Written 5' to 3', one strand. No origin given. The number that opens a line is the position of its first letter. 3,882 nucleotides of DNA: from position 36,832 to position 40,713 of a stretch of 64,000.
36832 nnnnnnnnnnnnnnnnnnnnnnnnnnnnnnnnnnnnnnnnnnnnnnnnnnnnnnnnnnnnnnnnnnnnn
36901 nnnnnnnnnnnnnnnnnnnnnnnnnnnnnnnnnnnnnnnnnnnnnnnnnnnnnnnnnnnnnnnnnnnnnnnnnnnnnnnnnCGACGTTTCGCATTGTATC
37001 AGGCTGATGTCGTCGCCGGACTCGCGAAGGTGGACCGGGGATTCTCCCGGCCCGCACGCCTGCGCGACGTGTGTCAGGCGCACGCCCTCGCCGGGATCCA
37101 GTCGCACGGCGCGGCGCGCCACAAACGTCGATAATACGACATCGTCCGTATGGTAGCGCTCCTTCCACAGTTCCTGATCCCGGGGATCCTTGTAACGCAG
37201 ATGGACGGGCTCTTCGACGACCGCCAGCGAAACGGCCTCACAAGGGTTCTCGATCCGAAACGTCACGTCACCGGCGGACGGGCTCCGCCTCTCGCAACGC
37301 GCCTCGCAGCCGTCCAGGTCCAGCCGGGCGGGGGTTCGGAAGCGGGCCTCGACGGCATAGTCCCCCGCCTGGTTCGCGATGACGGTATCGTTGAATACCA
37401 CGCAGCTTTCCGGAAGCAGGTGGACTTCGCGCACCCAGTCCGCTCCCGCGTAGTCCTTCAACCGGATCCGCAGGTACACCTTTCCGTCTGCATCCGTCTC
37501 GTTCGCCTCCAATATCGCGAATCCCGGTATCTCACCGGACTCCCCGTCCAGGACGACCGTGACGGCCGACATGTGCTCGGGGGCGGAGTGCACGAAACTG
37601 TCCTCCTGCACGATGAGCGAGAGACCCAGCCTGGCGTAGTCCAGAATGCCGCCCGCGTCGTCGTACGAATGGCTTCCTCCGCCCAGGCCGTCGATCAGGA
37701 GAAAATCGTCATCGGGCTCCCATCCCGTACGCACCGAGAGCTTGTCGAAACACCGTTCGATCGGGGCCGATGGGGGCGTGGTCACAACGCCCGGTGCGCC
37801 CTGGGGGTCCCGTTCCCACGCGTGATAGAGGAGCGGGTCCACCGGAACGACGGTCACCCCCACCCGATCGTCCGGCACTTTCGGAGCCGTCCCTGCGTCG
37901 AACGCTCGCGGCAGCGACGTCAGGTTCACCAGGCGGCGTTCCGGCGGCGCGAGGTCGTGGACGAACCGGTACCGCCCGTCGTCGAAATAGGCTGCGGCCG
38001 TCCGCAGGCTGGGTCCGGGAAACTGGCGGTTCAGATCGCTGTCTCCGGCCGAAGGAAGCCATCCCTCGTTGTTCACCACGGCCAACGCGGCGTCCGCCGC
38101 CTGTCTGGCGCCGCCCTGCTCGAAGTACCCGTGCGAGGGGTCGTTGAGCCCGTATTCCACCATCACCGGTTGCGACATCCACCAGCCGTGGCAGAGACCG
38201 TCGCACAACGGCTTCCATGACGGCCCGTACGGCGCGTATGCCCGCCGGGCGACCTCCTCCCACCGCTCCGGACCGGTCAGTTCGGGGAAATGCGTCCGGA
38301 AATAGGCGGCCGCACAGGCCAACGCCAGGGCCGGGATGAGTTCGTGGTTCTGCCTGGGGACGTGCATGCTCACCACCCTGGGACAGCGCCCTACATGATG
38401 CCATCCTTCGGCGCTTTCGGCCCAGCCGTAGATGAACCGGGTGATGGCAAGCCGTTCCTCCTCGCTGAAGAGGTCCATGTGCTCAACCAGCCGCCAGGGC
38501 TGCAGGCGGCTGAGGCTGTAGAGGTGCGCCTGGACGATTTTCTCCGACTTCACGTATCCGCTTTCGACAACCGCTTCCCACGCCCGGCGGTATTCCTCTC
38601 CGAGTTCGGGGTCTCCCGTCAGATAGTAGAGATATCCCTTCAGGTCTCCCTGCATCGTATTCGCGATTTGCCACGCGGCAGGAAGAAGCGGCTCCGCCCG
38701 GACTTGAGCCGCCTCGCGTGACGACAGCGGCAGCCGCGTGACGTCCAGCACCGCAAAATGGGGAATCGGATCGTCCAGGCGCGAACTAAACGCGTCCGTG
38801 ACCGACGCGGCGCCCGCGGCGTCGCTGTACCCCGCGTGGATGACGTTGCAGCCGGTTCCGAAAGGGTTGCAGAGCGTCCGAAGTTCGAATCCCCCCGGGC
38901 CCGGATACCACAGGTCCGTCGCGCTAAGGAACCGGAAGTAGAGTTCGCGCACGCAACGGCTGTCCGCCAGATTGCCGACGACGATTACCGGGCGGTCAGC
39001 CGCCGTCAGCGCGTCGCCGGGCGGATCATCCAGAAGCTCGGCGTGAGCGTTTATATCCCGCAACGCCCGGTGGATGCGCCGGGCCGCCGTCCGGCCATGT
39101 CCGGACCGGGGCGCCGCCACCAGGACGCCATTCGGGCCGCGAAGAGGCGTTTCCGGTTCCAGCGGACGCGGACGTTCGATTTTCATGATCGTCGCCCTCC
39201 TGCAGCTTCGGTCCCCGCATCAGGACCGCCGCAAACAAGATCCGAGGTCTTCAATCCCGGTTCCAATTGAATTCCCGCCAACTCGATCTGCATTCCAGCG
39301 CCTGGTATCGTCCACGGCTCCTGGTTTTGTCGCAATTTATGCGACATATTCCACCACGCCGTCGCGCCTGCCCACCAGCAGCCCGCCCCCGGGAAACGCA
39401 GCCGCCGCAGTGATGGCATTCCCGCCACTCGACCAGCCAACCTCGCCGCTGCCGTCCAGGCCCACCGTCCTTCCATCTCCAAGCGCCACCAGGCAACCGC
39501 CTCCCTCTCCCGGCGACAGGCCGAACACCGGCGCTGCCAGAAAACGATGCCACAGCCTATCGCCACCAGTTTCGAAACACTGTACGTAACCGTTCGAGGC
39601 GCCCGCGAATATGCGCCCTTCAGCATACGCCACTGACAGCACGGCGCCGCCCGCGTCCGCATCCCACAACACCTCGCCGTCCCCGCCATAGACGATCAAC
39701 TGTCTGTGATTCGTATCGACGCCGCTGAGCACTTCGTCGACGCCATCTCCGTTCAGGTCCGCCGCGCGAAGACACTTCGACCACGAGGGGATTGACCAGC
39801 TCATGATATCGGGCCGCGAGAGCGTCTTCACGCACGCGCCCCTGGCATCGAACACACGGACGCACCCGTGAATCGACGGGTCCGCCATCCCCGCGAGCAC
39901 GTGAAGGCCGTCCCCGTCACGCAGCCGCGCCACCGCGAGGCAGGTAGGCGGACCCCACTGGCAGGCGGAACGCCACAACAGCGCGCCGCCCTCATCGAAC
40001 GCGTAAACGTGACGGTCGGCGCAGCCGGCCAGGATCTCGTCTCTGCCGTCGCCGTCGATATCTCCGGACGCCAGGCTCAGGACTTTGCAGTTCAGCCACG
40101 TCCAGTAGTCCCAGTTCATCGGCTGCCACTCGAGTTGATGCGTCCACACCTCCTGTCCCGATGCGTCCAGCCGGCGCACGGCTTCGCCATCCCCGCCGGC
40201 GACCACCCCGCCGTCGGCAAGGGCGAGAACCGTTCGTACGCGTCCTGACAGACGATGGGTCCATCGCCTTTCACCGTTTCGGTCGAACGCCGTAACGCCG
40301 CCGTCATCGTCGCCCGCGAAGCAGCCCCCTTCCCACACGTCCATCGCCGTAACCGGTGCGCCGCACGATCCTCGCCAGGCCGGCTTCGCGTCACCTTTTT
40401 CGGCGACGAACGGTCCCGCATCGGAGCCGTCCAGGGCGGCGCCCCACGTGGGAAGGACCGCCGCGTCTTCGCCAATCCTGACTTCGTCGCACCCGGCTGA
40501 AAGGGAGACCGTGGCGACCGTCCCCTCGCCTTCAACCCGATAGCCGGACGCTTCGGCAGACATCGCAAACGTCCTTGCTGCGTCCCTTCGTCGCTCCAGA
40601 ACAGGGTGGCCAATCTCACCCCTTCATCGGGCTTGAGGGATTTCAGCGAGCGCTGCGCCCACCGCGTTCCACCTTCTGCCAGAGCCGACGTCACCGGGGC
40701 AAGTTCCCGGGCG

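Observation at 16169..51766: Five giant paralogues with a heparinase II/III-like core plus FG-GAP beta-propeller, three in direct tandem, all lacking signal peptides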

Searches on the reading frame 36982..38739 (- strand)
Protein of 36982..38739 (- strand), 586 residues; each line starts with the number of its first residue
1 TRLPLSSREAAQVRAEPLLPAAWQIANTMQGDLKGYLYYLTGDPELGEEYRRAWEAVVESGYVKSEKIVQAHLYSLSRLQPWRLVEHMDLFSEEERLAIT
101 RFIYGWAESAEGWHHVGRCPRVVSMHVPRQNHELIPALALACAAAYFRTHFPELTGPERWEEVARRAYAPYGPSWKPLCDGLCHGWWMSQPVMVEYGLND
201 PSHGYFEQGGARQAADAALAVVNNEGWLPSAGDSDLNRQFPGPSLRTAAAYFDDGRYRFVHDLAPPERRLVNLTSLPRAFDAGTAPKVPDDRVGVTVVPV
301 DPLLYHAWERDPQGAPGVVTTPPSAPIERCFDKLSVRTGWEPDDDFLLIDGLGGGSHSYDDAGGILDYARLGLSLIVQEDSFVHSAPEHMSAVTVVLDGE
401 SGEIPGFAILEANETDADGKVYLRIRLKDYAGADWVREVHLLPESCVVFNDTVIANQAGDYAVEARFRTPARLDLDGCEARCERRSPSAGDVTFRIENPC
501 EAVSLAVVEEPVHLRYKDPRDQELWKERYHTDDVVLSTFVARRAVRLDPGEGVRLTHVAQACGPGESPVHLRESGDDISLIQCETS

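Call 44: search_solved_structures(query=A2, max_evalue=10, show_alignments=4)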
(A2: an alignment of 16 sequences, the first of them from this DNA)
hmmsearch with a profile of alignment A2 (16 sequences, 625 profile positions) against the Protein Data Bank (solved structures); distinct sequences matched with E-value up to 10: 6.
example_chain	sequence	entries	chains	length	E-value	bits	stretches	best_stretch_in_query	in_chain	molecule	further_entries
4mmi_A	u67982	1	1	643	0.00066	21.6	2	427-511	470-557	Heparinase III protein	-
4mmh_A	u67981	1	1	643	0.00067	21.6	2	427-511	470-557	Heparinase III protein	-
5jmd_A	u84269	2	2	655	0.005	18.7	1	397-555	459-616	Heparinase III protein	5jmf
9irq_A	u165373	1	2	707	0.31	12.8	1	29-144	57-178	Alginate lyase AlgL17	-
1w1w_E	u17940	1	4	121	1.5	10.5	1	522-596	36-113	SISTER CHROMATID COHESION PROTEIN 1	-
6qpw_B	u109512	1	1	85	1.9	10.2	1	525-596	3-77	Sister chromatid cohesion protein 1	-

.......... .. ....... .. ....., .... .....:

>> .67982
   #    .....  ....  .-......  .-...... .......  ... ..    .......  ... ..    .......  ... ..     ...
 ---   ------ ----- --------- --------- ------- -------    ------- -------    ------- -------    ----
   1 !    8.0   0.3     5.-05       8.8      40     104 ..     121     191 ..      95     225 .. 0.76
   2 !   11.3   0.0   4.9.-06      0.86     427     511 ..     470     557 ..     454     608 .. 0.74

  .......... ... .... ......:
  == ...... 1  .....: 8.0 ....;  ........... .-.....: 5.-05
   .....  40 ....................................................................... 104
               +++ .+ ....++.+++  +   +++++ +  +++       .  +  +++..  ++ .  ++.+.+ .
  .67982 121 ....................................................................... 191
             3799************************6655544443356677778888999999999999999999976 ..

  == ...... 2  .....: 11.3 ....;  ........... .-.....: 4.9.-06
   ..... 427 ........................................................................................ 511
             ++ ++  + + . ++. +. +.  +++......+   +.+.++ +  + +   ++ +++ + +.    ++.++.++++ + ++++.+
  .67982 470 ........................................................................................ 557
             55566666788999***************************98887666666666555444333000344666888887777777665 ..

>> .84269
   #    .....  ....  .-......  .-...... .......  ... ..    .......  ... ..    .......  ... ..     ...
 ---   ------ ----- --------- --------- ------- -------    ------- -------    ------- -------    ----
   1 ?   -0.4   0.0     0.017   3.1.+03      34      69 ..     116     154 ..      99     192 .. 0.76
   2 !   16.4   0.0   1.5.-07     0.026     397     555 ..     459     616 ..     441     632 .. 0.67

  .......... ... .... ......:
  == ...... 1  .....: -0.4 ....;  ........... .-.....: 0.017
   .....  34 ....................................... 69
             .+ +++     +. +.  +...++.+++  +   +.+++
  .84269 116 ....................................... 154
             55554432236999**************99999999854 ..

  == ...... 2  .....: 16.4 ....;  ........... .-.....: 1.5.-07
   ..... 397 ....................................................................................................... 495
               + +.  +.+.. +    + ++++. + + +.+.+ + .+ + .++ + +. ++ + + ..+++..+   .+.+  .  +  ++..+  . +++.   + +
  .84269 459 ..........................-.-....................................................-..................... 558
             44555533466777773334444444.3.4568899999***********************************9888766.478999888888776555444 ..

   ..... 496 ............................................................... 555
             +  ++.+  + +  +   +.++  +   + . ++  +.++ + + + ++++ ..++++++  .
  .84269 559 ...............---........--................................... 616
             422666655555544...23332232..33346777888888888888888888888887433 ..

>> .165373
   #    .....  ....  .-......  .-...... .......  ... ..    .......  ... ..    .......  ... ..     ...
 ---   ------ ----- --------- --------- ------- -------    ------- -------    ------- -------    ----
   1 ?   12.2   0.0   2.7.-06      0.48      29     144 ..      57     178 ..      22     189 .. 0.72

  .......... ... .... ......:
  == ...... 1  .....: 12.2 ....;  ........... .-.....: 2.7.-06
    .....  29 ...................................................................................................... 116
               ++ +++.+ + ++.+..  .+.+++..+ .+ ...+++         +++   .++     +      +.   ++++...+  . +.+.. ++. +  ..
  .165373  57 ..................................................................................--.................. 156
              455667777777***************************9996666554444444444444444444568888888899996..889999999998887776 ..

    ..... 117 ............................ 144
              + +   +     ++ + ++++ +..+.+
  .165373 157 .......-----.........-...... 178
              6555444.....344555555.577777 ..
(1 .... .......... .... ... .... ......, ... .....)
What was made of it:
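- On PL12/PL15/PL17/PL21/PL35 lyase clan: The motif aligns to PL17 HNHGTW (call 44, weak E).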

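Call 53: search_protein_families(library=pfam, alignment_id=A2, max_evalue=10)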
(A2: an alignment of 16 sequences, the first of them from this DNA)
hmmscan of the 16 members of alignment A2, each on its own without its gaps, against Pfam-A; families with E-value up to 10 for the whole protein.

A. member 1, seq(586 aa): 0 families

B. families by the number of members that match (of 16 scanned): 3 families
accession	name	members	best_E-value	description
PF07940.18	Hepar_II_III_C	3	9.3e-05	Heparinase II/III-like, C-terminal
PF08767.17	CRM1_C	1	0.1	CRM1 C terminal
PF00055.23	Laminin_N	1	0.12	Laminin N-terminal (Domain VI)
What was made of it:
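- On Pfam Hepar_II_III_C (PF07940) / Hepar_II_III family: Only 3 of 16 diverse family cores match (best E 9.3e-5, call 53).
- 3 of 16 diverse cores hit Pfam Hepar_II_III_C (call 53).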

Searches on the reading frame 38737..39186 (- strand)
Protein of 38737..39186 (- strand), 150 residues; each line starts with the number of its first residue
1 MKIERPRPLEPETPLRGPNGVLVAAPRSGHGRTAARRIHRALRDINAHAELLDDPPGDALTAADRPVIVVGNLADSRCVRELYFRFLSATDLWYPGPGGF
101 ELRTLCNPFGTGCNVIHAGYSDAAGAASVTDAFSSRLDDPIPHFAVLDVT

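Call 54: predict_structure(alignment_id=A3)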
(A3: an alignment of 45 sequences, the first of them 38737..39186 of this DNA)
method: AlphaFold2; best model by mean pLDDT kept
length: 150 residues; sequences in the alignment: 45
mean_pLDDT: 91.8   pTM: 0.87
mean pLDDT of the five models: 91.8, 90.6, 90.4, 90.3, 90.2
residues with pLDDT >= 90: 119; 70-90: 25; 50-70: 6; < 50: 0
segments of 3 or more residues with pLDDT < 50: none
pLDDT, mean of each block of 10 residues (from residue 1): 74 90 97 98 96 93 93 97 95 96 94 95 97 91 69
secondary structure, 60 per line:
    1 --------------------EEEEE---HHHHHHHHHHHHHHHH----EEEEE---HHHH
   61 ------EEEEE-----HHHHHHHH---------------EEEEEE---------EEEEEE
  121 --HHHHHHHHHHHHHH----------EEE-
elements in order: E21-25 H29-44 E49-53 H57-60 E67-71 H77-84 E100-105 E115-120 H123-136 E147-149
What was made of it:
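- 38737..39186 (-): c2 N-terminal alpha/beta domain (aa 1-150), with the fold of the GH115/GH20/GH84/GH67 N-terminal domain. AF2 model of the domain alone, pLDDT 91.8 (call 54).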

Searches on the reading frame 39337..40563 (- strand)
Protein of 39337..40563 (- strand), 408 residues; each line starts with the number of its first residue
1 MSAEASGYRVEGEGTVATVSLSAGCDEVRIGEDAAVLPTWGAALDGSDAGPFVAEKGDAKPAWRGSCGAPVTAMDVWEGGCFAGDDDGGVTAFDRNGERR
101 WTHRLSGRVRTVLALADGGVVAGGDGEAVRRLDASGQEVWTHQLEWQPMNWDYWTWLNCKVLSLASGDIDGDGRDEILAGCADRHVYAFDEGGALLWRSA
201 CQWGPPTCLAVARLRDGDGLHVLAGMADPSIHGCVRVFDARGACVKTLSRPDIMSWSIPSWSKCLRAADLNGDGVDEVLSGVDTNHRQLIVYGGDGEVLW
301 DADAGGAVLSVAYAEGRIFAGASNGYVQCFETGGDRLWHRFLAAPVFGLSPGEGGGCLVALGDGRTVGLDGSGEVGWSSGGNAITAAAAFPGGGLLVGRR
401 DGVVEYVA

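Call 4: search_protein_families(library=pfam, proteins=[window:39337-40563:-], max_evalue=0.01)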
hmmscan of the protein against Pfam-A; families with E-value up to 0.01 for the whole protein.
window:39337-40563:- (408 aa): 8 families
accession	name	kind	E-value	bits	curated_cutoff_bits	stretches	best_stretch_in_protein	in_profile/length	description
PF25292.1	Beta-prop_CGLA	-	1.3e-14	54.8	26.8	1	131-248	13-112/316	Lambda-carrageenase beta-propeller domain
PF13360.13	PQQ_2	-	2.7e-14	53.8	27.6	2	76-224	31-168/233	Outer membrane protein assembly factor BamB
PF13570.13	Beta-prop_ACSF4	-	9.7e-11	42.1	133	1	57-145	163-254/329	Beta-alanine-activating enzyme, beta-propeller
PF01839.29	FG-GAP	-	2.2e-06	27.9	22.1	1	163-180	4-21/37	FG-GAP repeat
PF15907.11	Itfg2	-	0.00029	20.7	27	0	158-189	74-103/330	Integrin-alpha FG-GAP repeat-containing protein 2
PF14783.12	BBS2_Mid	-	0.00048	20.6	27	0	163-192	1-30/108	Ciliary BBSome complex subunit 2, middle region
PF13517.12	FG-GAP_3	-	0.00068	20.6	26.9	0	259-279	40-60/61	FG-GAP-like repeat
PF23743.1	Beta-prop_BBS7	-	0.0022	17.8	27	0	204-283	168-242/299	BBS7 beta-propeller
